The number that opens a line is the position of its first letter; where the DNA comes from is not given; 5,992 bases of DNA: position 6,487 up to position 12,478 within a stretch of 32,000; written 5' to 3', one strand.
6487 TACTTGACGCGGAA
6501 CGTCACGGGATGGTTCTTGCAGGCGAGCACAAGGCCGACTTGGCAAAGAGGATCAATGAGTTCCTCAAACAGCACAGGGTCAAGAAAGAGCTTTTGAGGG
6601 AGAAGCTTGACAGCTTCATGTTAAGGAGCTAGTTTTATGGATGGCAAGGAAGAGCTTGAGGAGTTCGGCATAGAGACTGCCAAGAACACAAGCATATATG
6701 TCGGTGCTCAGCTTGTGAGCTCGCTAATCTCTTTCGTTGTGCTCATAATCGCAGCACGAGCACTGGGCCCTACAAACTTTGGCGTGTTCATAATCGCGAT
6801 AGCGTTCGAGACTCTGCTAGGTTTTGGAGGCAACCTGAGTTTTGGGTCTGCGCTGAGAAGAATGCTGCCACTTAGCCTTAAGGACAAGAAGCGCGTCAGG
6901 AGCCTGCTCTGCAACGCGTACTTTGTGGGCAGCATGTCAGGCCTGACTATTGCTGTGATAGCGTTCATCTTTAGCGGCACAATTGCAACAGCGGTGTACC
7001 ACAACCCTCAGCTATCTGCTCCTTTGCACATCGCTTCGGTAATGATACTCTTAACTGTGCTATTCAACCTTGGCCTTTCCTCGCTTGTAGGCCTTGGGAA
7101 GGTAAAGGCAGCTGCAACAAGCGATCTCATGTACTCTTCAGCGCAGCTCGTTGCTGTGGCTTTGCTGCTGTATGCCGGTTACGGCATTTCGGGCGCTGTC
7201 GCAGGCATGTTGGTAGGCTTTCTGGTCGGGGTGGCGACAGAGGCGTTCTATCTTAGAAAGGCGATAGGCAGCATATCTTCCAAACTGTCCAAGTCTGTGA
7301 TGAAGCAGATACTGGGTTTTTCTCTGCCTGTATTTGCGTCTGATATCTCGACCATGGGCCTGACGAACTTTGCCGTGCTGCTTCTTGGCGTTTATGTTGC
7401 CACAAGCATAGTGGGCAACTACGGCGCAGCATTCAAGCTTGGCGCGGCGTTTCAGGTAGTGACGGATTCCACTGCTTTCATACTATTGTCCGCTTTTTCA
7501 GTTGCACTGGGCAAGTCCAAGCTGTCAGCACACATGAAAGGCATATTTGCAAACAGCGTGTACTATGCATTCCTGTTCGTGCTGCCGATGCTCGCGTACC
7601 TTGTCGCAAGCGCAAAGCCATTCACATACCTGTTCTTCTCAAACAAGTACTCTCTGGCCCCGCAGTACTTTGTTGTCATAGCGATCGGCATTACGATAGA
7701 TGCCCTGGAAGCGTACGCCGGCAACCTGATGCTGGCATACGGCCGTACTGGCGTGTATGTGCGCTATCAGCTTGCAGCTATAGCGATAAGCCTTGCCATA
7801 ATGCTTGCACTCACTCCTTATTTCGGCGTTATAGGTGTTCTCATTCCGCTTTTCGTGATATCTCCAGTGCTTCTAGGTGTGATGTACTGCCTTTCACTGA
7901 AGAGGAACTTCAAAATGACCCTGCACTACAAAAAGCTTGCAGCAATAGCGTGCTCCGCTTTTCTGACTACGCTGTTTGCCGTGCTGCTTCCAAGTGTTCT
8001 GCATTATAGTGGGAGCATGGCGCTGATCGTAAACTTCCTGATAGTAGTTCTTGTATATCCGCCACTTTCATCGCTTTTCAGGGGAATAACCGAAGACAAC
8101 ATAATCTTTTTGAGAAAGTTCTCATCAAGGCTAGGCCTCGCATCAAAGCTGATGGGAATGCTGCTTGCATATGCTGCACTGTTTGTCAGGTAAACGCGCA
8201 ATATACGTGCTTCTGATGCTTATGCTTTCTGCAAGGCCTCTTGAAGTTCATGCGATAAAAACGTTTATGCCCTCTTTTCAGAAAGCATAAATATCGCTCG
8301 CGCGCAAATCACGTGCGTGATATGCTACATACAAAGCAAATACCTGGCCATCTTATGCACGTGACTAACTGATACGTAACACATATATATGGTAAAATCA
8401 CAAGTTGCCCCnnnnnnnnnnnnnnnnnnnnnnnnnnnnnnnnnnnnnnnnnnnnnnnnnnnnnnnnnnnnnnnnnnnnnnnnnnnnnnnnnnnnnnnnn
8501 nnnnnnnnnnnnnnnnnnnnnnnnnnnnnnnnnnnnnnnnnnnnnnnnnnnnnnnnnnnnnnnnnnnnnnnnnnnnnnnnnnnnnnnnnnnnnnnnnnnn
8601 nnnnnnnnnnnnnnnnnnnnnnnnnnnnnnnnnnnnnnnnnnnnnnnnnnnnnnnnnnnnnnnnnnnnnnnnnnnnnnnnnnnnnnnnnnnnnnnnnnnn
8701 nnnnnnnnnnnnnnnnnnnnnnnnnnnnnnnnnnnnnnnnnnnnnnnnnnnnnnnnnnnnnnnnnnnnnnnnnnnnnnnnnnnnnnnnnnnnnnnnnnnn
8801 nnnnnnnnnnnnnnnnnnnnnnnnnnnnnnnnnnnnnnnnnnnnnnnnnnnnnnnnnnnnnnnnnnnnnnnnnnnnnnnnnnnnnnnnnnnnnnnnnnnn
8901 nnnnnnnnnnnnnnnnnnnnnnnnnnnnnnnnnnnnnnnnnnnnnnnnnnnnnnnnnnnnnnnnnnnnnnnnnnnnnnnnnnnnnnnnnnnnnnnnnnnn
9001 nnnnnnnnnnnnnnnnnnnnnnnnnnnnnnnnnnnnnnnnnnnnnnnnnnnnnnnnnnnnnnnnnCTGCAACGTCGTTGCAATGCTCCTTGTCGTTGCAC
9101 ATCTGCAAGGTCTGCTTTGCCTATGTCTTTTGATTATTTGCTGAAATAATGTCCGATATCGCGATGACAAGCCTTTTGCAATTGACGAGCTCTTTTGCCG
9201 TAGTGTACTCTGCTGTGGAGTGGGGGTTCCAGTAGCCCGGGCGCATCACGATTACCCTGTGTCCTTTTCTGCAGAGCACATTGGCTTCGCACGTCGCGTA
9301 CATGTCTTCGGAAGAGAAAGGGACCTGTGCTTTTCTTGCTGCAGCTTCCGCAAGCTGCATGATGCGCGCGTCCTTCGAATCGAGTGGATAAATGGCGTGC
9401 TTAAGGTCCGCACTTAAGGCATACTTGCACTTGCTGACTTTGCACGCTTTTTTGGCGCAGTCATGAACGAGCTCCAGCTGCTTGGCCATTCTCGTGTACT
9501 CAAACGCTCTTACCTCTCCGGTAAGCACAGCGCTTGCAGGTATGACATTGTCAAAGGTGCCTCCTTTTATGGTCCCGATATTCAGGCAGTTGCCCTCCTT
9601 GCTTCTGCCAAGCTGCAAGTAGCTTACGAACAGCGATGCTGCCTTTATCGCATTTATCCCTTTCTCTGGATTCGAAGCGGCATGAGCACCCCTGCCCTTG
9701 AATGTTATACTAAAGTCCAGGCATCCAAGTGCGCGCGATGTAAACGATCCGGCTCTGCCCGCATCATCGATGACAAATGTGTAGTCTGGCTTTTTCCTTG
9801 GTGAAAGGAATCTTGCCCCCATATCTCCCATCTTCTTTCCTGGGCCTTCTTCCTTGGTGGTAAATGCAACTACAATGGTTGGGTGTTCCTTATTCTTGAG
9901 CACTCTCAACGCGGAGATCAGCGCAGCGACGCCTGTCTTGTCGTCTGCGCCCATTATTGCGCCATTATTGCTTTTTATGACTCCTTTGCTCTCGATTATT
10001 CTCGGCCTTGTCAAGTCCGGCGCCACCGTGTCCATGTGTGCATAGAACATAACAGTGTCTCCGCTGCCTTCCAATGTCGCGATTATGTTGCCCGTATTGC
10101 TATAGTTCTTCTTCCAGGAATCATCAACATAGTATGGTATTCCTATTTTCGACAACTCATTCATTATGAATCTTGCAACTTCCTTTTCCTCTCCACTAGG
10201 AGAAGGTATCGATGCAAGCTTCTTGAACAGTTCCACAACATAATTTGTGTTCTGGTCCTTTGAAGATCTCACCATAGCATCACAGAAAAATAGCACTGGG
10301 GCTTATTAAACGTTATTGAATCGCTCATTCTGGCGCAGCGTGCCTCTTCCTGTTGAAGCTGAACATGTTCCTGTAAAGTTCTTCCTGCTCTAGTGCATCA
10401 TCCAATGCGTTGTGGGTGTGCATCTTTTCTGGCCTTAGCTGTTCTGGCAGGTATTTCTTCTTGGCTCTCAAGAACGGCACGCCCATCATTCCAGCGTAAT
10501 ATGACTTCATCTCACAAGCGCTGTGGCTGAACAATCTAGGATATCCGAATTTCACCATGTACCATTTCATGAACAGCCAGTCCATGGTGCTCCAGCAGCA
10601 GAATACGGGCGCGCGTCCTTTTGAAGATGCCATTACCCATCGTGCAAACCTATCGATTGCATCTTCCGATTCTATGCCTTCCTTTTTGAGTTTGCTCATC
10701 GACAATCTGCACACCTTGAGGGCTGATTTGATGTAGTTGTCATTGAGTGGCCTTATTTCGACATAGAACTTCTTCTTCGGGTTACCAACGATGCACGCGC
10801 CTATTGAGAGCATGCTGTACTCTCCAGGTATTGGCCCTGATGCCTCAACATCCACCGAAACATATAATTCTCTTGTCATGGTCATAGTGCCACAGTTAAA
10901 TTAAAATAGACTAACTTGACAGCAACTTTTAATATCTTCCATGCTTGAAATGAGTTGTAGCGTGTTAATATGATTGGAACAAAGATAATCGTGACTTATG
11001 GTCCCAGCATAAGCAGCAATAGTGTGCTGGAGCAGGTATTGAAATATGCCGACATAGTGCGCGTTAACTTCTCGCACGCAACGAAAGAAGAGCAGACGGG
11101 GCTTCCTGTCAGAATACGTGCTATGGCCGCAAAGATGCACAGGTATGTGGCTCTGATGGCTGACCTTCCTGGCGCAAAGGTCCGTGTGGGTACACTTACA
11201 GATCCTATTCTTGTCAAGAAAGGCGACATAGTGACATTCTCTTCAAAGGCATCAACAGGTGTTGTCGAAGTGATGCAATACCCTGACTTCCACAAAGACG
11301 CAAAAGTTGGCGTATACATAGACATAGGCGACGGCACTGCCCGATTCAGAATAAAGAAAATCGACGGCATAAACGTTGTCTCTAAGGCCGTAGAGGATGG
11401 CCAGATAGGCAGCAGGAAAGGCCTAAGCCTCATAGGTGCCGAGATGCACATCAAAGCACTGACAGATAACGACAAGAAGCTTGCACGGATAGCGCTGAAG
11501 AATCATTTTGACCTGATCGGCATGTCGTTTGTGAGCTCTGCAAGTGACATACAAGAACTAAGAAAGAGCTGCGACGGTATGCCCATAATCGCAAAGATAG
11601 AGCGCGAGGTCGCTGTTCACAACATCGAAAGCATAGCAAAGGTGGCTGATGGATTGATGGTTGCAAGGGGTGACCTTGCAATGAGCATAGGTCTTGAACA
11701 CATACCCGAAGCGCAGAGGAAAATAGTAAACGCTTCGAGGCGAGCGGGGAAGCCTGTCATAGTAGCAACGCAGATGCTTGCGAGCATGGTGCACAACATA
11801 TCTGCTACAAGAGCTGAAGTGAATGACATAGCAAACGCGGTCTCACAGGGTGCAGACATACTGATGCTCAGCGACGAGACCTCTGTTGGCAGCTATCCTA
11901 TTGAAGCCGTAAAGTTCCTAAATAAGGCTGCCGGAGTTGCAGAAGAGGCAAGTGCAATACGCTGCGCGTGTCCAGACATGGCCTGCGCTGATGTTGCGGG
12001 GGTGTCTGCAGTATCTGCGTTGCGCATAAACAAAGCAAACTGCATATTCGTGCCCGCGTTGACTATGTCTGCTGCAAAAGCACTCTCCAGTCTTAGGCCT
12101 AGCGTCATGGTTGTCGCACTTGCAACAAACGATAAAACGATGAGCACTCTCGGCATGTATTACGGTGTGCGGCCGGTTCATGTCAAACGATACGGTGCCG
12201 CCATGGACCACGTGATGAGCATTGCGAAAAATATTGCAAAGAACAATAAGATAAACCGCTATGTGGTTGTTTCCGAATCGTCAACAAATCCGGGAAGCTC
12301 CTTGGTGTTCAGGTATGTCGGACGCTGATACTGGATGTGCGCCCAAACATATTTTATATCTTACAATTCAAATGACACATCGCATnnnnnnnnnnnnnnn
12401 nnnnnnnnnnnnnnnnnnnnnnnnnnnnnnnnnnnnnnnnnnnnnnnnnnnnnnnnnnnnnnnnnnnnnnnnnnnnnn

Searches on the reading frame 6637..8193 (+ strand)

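Call 69: search_protein_families(library=pfam, proteins=[window:6637-8193:+], max_evalue=0.001)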
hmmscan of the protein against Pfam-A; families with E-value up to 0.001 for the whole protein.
window:6637-8193:+ (518 aa): 2 families
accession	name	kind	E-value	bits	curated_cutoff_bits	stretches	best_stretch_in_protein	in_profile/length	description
PF01943.22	Polysacc_synt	-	2.2e-22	80.2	28.2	1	15-275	2-257/274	Polysaccharide biosynthesis protein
PF13440.11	Polysacc_synt_3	-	1.3e-16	61.2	23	1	39-339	2-289/293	Polysaccharide biosynthesis protein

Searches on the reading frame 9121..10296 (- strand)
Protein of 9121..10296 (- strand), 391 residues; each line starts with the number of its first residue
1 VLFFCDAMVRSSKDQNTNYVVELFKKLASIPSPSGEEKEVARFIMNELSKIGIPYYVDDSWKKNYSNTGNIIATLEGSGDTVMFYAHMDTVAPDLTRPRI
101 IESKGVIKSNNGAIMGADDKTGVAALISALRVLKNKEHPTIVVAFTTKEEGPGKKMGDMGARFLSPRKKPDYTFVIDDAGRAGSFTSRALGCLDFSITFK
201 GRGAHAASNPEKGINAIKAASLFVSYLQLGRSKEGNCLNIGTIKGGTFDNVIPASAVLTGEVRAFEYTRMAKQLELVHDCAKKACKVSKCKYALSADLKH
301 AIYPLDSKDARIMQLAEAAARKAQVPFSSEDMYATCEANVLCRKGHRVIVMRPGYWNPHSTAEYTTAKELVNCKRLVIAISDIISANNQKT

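Call 69: search_protein_families(library=pfam, proteins=[window:9121-10296:-], max_evalue=0.001)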
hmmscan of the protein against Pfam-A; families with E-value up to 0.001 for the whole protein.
window:9121-10296:- (391 aa): 4 families
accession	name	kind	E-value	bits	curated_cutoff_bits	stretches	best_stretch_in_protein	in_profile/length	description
PF01546.33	Peptidase_M20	-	3.6e-15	56.9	24.6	1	83-377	1-200/206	Peptidase family M20/M25/M40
PF07687.19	M20_dimer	-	2.9e-14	53.3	21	1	191-286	5-104/107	Peptidase dimerisation domain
PF05343.19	Peptidase_M42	-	9.4e-12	45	23.2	1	114-177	128-189/292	M42 glutamyl aminopeptidase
PF04389.22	Peptidase_M28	-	1.7e-08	34.9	21.3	1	70-165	1-77/193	Peptidase family M28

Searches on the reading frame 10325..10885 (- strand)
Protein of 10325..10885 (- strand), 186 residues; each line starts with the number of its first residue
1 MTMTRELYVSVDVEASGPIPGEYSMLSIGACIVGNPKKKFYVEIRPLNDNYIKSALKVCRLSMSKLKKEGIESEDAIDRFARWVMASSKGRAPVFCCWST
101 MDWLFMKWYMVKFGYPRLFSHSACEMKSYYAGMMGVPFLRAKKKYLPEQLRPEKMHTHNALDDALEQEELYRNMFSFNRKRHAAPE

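Call 69: search_protein_families(library=pfam, proteins=[window:10325-10885:-], max_evalue=0.001)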
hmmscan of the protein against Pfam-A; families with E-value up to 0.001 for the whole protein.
window:10325-10885:- (186 aa): 2 families
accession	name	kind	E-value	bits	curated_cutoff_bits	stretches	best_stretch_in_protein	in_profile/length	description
PF00929.31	RNase_T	-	1.8e-05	25.8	24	1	9-167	1-160/164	Exonuclease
PF16473.11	Rv2179c-like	-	0.00015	22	27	1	9-172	3-174/177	3'-5' exoribonuclease Rv2179c-like domain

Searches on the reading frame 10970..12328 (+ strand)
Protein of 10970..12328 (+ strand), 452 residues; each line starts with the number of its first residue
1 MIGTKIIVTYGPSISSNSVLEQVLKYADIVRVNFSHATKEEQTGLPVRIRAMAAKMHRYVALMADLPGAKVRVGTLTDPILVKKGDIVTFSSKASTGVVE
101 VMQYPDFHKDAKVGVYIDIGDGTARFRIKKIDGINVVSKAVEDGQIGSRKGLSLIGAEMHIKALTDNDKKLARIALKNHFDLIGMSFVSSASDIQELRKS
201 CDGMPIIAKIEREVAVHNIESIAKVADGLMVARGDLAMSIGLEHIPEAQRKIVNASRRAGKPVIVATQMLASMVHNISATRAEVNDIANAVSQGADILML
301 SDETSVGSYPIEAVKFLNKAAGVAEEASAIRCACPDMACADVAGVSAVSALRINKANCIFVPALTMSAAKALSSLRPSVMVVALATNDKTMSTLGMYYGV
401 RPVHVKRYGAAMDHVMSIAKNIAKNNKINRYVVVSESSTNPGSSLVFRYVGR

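Call 69: search_protein_families(library=pfam, proteins=[window:10970-12328:+], max_evalue=0.001)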
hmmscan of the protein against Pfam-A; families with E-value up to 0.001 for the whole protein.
window:10970-12328:+ (452 aa): 3 families
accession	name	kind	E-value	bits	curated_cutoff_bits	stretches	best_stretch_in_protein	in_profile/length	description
PF00224.27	PK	-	2.1e-77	260.9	30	1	4-314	4-328/328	Pyruvate kinase, barrel domain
PF02887.21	PK_C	-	9.1e-09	35.9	28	1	346-428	6-87/114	Pyruvate kinase, alpha/beta domain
PF03328.21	HpcH_HpaI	-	4.3e-05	23.3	25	1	195-289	111-210/221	HpcH/HpaI aldolase/citrate lyase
